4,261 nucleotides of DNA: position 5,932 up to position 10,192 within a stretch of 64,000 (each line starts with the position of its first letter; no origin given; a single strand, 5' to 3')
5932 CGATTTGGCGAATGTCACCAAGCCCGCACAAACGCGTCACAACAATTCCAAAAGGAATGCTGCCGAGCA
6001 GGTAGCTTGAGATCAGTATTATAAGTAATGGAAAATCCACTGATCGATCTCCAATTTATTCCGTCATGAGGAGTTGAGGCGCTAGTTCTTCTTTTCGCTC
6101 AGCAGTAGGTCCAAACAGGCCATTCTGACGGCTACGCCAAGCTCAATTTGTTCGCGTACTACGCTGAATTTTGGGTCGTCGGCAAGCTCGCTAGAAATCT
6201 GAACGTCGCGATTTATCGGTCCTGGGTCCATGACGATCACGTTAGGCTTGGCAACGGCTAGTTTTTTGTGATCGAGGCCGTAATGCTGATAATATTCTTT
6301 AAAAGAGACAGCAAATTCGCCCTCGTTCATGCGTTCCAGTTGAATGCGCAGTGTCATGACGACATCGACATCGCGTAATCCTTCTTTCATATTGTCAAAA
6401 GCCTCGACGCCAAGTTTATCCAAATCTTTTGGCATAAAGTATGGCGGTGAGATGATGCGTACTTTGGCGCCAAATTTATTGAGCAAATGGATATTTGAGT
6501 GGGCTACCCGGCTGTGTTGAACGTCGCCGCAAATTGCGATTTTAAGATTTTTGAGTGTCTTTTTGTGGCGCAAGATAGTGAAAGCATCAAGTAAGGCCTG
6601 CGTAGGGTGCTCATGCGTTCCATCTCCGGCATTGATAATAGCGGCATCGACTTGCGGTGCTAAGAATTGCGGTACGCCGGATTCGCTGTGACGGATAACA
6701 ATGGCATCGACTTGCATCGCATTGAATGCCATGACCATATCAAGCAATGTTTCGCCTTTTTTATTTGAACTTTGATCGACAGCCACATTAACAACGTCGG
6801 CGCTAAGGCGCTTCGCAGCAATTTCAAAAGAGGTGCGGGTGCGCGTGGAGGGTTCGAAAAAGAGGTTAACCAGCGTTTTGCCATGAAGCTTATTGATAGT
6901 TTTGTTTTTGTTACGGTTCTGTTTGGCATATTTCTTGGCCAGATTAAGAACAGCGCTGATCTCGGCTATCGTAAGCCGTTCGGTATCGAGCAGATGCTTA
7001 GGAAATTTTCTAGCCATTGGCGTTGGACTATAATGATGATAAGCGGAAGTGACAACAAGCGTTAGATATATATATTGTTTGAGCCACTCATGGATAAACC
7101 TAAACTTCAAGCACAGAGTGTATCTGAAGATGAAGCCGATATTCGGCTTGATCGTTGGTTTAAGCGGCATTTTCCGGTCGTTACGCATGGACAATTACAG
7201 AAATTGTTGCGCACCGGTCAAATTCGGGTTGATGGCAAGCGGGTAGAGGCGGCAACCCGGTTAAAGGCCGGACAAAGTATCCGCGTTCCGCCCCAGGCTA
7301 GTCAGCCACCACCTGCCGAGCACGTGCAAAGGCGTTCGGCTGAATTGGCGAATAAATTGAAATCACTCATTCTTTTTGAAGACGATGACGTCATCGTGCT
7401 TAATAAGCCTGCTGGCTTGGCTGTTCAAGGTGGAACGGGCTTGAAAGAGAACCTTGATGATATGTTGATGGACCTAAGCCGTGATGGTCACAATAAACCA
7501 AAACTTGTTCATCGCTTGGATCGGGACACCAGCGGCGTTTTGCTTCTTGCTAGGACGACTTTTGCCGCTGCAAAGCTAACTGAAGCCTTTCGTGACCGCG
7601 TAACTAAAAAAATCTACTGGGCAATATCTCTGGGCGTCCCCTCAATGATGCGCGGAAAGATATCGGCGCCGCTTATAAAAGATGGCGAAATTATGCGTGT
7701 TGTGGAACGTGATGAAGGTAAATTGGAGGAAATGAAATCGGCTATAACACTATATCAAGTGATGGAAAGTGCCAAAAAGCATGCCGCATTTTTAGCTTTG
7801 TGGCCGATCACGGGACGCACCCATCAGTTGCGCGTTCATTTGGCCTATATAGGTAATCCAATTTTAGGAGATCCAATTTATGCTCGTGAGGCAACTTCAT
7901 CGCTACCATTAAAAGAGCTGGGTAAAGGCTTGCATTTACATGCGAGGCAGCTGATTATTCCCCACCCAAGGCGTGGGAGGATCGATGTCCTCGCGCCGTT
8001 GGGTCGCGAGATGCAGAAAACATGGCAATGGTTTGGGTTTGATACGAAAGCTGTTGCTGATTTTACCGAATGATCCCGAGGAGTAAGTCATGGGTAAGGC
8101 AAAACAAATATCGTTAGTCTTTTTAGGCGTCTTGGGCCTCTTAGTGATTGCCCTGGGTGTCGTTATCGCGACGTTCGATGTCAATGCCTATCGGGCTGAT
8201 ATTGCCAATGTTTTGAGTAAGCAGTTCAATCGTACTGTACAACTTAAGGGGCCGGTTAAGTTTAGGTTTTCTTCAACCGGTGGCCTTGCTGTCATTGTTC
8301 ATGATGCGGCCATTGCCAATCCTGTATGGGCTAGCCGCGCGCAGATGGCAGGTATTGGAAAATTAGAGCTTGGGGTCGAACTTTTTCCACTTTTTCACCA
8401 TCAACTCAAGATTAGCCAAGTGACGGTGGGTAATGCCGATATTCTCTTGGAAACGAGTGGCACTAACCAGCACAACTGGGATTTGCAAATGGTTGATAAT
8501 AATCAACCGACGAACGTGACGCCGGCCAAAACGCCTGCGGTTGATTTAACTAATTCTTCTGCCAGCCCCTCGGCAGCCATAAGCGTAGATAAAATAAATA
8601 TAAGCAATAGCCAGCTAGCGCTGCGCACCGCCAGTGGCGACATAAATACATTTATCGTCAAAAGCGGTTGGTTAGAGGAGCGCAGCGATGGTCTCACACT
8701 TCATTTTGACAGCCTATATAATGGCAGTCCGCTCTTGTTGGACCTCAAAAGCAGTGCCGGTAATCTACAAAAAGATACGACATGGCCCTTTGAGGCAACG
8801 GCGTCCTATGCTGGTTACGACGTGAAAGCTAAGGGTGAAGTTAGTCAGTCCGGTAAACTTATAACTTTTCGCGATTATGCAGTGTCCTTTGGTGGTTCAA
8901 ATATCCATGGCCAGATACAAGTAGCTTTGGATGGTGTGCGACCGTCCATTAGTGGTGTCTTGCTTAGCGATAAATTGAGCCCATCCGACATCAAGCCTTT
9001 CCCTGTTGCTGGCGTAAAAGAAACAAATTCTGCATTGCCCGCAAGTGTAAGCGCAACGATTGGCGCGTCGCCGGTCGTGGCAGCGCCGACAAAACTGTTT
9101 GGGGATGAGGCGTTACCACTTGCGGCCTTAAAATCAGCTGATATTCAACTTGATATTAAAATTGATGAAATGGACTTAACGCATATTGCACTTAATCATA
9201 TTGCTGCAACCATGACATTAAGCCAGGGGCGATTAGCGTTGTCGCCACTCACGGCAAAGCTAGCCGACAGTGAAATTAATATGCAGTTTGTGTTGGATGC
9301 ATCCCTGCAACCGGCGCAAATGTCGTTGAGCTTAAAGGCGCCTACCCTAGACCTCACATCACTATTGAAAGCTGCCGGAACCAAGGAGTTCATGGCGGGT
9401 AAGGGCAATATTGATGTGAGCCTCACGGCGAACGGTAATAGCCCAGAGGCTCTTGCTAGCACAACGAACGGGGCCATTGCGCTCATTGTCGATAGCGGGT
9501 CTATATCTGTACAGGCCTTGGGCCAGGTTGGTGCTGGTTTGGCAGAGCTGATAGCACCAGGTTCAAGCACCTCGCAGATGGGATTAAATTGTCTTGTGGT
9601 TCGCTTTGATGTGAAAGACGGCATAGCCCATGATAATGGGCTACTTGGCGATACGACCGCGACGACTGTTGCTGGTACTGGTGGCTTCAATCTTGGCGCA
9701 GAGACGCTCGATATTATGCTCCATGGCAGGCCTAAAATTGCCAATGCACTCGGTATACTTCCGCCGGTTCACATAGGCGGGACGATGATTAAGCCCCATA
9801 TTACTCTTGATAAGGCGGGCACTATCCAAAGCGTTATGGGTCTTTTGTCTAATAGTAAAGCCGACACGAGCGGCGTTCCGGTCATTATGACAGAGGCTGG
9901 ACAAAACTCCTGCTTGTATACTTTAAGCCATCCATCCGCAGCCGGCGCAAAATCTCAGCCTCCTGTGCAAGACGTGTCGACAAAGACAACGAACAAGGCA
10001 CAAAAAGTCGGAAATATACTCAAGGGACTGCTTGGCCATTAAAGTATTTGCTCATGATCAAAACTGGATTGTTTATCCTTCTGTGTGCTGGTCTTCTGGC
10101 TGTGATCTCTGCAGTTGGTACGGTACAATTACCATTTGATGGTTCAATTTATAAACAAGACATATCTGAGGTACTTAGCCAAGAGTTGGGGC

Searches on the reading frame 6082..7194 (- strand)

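Call 41: search_protein_families(library=pfam, proteins=[window:6082-7194:-], max_evalue=0.01)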
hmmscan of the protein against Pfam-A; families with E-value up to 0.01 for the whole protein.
window:6082-7194:- (370 aa): 2 families
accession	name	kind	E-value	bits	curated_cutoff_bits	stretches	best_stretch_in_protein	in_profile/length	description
PF02729.26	OTCace_N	-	8.3e-43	146.5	29.9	1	66-208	1-147/148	Aspartate/ornithine carbamoyltransferase, carbamoyl-P binding domain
PF00185.30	OTCace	-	3.5e-24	86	29.4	1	215-363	1-156/157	Aspartate/ornithine carbamoyltransferase, Asp/Orn binding domain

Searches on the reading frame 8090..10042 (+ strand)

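Call 41: search_protein_families(library=pfam, proteins=[window:8090-10042:+], max_evalue=0.01)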
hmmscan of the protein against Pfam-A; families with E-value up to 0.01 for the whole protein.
window:8090-10042:+ (650 aa): 3 families
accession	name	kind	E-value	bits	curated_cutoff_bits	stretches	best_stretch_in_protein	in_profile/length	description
PF05170.20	AsmA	-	1.8e-42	146.4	29.8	2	268-514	363-603/607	AsmA family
PF13116.12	YhdP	-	4e-11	42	46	2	270-557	918-1181/1224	YhdP protein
PF05359.17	DUF748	-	1.4e-05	23.8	50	1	6-180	16-168/1037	Domain of Unknown Function (DUF748)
